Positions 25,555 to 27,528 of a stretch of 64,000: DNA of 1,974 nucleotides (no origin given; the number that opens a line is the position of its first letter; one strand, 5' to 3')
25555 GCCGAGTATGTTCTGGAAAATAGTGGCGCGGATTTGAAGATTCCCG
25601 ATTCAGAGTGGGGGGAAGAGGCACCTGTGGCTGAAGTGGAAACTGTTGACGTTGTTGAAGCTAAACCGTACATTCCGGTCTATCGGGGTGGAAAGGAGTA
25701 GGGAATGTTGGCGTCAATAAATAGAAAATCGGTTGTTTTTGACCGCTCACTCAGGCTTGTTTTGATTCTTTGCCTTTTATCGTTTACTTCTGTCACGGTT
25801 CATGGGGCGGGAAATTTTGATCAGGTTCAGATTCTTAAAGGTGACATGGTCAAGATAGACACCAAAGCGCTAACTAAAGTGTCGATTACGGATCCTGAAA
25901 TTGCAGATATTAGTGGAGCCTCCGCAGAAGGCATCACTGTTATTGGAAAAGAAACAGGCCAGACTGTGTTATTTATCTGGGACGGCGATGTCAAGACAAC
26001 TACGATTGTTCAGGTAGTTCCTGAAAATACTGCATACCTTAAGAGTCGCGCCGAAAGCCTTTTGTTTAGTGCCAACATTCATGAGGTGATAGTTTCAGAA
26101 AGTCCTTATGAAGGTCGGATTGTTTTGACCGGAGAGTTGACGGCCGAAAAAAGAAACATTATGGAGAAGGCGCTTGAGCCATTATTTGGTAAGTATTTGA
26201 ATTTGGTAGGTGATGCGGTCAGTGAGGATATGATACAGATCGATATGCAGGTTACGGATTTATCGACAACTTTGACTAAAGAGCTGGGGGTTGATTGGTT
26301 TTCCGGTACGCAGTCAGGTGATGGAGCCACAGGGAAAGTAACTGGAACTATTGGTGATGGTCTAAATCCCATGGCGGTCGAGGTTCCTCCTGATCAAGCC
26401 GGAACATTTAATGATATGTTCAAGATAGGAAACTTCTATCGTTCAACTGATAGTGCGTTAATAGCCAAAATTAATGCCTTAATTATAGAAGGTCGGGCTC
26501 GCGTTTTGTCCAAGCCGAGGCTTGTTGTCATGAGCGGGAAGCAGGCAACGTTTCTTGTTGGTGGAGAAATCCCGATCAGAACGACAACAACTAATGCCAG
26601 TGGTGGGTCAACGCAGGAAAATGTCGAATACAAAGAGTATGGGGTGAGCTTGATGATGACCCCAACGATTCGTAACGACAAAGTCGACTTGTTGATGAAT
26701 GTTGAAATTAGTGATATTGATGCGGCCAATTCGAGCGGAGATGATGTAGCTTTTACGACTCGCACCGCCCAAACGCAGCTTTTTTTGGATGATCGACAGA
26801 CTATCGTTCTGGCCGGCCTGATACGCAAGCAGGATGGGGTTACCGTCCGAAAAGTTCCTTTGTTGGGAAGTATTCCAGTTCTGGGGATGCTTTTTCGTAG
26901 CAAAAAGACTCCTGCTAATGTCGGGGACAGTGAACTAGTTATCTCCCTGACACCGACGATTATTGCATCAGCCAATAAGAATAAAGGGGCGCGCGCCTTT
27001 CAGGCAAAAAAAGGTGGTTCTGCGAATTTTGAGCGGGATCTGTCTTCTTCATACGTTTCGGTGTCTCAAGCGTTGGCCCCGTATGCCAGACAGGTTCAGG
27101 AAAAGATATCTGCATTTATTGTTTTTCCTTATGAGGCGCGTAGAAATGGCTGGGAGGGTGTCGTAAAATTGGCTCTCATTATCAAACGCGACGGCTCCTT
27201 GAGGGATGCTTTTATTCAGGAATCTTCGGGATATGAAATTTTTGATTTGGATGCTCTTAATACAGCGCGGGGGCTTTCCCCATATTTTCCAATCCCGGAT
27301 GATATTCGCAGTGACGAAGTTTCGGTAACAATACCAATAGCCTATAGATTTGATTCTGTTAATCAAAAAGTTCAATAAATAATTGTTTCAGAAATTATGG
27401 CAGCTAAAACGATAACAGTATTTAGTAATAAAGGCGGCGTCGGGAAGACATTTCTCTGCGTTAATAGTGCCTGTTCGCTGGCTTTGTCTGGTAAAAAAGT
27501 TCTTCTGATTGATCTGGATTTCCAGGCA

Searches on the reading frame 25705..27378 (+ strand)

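Call 95: search_protein_families(library=pfam, proteins=[window:25705-27378:+], max_evalue=0.0001)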
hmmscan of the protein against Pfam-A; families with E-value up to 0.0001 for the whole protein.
window:25705-27378:+ (557 aa): 3 families
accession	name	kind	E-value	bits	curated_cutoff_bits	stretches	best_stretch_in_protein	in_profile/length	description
PF00263.26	Secretin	-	9.8e-43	146.1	27.5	1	259-420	2-168/169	Bacterial type II and III secretion system protein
PF03544.19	TonB_C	-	2.3e-17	63.7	24.6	1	473-548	4-78/79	Gram-negative bacterial TonB protein C-terminal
PF13629.12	T2SS-T3SS_pil_N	-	2.5e-08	33.9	23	1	53-104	18-69/72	Pilus formation protein N terminal region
